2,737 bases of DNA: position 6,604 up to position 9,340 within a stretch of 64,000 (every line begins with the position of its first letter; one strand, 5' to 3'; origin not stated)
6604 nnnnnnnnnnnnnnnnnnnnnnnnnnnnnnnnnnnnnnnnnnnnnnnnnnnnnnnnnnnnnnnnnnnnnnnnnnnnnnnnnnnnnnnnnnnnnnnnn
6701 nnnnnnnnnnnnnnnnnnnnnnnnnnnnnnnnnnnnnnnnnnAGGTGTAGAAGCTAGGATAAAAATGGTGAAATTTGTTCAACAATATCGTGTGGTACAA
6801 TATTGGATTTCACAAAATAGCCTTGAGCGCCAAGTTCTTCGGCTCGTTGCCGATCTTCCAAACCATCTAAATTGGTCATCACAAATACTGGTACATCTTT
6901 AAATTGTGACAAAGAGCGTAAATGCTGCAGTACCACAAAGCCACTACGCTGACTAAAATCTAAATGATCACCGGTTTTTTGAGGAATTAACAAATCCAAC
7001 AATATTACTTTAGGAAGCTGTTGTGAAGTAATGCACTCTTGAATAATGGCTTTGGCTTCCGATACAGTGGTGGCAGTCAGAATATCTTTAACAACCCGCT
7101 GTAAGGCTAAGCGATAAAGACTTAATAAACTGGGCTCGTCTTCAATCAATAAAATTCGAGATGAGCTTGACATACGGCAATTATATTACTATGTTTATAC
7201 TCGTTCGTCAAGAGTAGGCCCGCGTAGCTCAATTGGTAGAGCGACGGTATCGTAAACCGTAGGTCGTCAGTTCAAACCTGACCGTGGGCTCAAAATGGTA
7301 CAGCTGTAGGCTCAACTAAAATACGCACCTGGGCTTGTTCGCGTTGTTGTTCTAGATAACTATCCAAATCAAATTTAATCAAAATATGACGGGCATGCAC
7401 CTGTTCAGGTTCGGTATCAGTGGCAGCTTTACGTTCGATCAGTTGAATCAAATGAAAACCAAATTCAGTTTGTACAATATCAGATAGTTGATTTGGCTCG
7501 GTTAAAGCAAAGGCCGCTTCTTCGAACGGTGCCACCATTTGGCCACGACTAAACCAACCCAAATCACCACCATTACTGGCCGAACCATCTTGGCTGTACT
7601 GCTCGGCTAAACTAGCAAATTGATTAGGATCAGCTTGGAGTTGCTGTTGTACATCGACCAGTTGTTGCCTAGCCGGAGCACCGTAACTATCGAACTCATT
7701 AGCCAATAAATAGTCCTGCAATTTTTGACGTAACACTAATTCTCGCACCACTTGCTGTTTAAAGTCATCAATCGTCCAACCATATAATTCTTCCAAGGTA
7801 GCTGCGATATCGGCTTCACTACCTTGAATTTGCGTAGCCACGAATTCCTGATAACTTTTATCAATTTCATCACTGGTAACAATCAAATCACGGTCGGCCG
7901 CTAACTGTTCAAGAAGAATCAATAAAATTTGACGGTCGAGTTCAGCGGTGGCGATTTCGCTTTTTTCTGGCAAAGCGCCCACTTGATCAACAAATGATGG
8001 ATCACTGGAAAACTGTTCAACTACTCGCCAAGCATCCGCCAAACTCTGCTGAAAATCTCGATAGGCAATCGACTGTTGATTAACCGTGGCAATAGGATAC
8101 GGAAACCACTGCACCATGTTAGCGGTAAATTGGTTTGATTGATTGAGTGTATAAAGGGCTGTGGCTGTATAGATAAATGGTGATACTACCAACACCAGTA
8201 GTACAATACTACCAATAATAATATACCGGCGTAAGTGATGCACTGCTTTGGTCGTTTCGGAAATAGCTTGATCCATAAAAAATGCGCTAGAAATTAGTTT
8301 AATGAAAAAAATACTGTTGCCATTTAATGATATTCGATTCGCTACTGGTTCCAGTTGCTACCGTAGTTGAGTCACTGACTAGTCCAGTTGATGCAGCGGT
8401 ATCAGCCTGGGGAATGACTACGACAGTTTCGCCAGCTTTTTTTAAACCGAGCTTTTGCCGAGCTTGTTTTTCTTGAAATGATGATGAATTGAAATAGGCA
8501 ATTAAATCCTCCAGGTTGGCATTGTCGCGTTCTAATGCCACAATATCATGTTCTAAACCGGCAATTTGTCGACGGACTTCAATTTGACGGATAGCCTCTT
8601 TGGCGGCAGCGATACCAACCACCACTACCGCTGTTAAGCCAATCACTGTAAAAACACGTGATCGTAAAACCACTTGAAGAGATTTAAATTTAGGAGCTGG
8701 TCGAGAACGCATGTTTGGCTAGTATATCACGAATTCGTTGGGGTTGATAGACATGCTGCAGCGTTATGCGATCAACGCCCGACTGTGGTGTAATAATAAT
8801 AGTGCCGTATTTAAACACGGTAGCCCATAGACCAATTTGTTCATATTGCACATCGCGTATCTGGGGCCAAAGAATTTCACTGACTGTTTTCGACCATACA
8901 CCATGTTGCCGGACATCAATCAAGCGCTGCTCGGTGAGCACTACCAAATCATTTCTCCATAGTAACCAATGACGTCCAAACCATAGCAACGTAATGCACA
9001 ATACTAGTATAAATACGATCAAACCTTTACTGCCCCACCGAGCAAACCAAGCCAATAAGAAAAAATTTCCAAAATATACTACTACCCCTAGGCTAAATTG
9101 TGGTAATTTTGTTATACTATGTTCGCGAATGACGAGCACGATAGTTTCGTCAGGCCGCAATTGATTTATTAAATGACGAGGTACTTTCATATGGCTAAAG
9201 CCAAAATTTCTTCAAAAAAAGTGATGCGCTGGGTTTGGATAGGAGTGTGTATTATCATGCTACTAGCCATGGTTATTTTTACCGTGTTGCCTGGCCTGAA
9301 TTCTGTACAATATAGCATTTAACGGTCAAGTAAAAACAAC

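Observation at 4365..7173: ftsE-ftsX co-transcribed with an RlpA-like DPBB protein and an orphan receiver domain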

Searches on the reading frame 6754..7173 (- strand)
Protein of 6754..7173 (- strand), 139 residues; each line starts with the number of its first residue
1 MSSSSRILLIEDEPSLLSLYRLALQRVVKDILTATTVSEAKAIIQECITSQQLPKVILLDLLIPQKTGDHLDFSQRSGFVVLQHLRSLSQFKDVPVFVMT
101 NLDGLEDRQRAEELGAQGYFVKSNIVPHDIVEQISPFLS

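Call 3: search_protein_families(library=pfam, proteins=[window:6754-7173:-], max_evalue=0.01)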
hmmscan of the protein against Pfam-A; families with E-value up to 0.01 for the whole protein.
window:6754-7173:- (139 aa): 1 family
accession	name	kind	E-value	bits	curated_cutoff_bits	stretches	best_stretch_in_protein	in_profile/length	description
PF00072.30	Response_reg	-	2.4e-11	44.2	30.2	1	7-124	1-101/111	Response regulator receiver domain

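Call 4: search_protein_families(library=ncbifam, proteins=[window:6754-7173:-], max_evalue=0.01)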
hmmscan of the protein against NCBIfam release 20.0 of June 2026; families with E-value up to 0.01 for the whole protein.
window:6754-7173:- (139 aa): 34 families (the best 25 are shown)
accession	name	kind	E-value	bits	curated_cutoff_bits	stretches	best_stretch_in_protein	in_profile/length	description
TIGR02154.1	PhoB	equivalog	3.1e-11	43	296.2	1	4-123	2-106/226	phosphate regulon transcriptional regulator PhoB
NF041866.1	EpsW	equivalog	2.7e-10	40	200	1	5-123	6-111/131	exopolysaccharide biosynthesis response regulator EpsW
NF045944.1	ResRegRpaBCyano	equivalog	2.1e-08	33.8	330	1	8-132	1-106/229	response regulator transcription factor RpaB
NF007135.0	PRK09581.1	equivalog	7.3e-08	31.6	474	1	5-122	3-105/457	PleD family two-component system response regulator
NF007928.2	PRK10643.1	equivalog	6e-07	29.3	330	1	6-123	2-102/216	two-component system response regulator PmrA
NF007982.1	PRK10710.1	equivalog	6.8e-07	29.1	380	1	3-135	6-119/235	envelope stress response regulator BaeR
NF007546.0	PRK10161.1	equivalog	1.7e-06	27.7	471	1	5-134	3-116/229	phosphate response regulator transcription factor PhoB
TIGR03787.1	marine_sort_RR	equivalog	3.3e-06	26.8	335.7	1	6-128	2-109/227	proteobacterial dedicated sortase system response regulator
NF038297.2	hybrid_HK_HrmK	equivalog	5.4e-06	25.3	725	1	2-122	488-593/607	hybrid histidine kinase/response regulator HrmK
NF041734.1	resp_reg_RppA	equivalog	2e-05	24.1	250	1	6-123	2-104/229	two-component system response regulator RppA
TIGR01387.1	cztR_silR_copR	subfamily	3.3e-05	23.6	279.2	1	51-123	40-100/218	heavy metal response regulator transcription factor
NF008296.0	PRK11083.1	equivalog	3.8e-05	23.2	273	1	4-134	3-114/228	two-component system response regulator CreB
NF041946.1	LuxO_transreg_Vib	equivalog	5.4e-05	22.2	800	1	10-123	2-98/463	quorum-sensing sigma-54 dependent transcriptional regulator LuxO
NF052574.1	HisKinEspCMyxo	equivalog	7.7e-05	21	1200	1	4-69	665-725/785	serine histidine kinase EspC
NF045914.1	RespRegNblR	equivalog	9.1e-05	22.1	300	1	3-123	5-108/228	response regulator transcription factor NblR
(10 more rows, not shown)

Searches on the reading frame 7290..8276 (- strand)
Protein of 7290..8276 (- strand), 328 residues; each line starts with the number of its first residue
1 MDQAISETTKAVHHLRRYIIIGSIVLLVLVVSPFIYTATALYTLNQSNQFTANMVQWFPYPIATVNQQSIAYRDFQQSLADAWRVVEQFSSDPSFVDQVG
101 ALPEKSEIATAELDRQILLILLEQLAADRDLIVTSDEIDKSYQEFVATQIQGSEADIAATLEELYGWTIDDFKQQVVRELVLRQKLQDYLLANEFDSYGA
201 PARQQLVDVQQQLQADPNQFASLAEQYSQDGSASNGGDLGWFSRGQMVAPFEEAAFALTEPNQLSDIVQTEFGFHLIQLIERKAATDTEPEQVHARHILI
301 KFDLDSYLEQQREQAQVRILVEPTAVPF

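Call 3: search_protein_families(library=pfam, proteins=[window:7290-8276:-], max_evalue=0.01)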
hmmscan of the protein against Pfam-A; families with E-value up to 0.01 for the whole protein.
window:7290-8276:- (328 aa): 5 families
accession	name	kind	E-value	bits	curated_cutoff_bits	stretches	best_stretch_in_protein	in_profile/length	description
PF13616.12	Rotamase_3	-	8.8e-26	91.2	22.5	1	200-283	34-116/116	PPIC-type PPIASE domain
PF00639.27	Rotamase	-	2.8e-24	86.3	21.7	1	201-280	17-96/97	PPIC-type PPIASE domain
PF13624.11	SurA_N_3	-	8.8e-09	35.8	27.2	1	21-184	13-160/162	SurA-like N-terminal domain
PF13145.12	Rotamase_2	-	6.3e-07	30.7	27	1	211-293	41-119/121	PPIC-type PPIASE domain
PF13623.11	SurA_N_2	-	0.00035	20.9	28.5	0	27-144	16-121/145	SurA-like N-terminal domain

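Call 4: search_protein_families(library=ncbifam, proteins=[window:7290-8276:-], max_evalue=0.01)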
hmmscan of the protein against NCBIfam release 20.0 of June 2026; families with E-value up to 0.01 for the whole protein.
window:7290-8276:- (328 aa): 9 families
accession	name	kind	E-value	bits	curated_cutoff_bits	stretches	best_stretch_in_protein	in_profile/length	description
TIGR02933.1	nifM_nitrog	equivalog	2.4e-18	67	168.2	1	183-316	122-248/256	nitrogen fixation protein NifM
NF000809.0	PRK00059.1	equivalog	3e-17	63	303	1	205-314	209-312/336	peptidylprolyl isomerase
NF008038.0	PRK10770.1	equivalog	1.5e-16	60.2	394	1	202-322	303-428/431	peptidylprolyl isomerase SurA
NF002824.0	PRK02998.1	subfamily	1.3e-15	57.6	360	1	217-299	158-240/283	peptidylprolyl isomerase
NF002846.0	PRK03095.1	equivalog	5e-14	52.5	361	1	216-287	155-226/287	peptidylprolyl isomerase PrsA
NF002827.0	PRK03002.1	equivalog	5.1e-13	48.7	343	1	208-284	152-227/285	peptidylprolyl isomerase PrsA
NF008054.0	PRK10788.1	equivalog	7.2e-12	44.8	493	1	217-293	294-369/626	peptidylprolyl isomerase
NF011969.0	PRK15441.1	equivalog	3.4e-08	33.8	127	1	208-283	20-93/93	peptidylprolyl isomerase PpiC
NF003356.0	PRK04405.1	subfamily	4.9e-08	32.4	339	1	208-284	160-238/299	peptidylprolyl isomerase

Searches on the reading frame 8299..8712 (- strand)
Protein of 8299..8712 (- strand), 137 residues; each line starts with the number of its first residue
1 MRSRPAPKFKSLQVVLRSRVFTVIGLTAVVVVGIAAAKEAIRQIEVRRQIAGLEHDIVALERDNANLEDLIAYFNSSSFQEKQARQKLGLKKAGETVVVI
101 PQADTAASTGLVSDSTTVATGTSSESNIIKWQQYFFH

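Call 3: search_protein_families(library=pfam, proteins=[window:8299-8712:-], max_evalue=0.01)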
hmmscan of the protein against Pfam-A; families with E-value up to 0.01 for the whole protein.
window:8299-8712:- (137 aa): 1 family
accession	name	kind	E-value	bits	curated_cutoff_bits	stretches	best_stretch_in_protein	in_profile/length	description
PF04977.20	DivIC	-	3.4e-12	46.4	28.9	1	27-102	3-79/80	Septum formation initiator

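Call 4: search_protein_families(library=ncbifam, proteins=[window:8299-8712:-], max_evalue=0.01)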
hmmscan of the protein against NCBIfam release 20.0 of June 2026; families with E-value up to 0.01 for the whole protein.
window:8299-8712:- (137 aa): 0 families

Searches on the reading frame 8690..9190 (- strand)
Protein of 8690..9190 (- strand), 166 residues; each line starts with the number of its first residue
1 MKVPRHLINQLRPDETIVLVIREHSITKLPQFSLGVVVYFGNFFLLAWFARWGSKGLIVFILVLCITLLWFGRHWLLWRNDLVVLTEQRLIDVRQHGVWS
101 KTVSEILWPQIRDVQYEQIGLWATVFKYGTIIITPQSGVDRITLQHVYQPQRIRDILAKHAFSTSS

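Call 3: search_protein_families(library=pfam, proteins=[window:8690-9190:-], max_evalue=0.01)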
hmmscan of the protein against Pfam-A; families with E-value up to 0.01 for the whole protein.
window:8690-9190:- (166 aa): 2 families
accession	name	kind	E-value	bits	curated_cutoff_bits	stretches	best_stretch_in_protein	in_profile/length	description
PF03703.20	bPH_2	-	2.3e-05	25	22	1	78-157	1-78/78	Bacterial PH domain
PF14470.12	bPH_3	-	0.0034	18.3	23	1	79-125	21-63/95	Bacterial PH domain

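Call 4: search_protein_families(library=ncbifam, proteins=[window:8690-9190:-], max_evalue=0.01)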
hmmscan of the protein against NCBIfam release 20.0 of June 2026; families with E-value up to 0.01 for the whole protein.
window:8690-9190:- (166 aa): 0 families
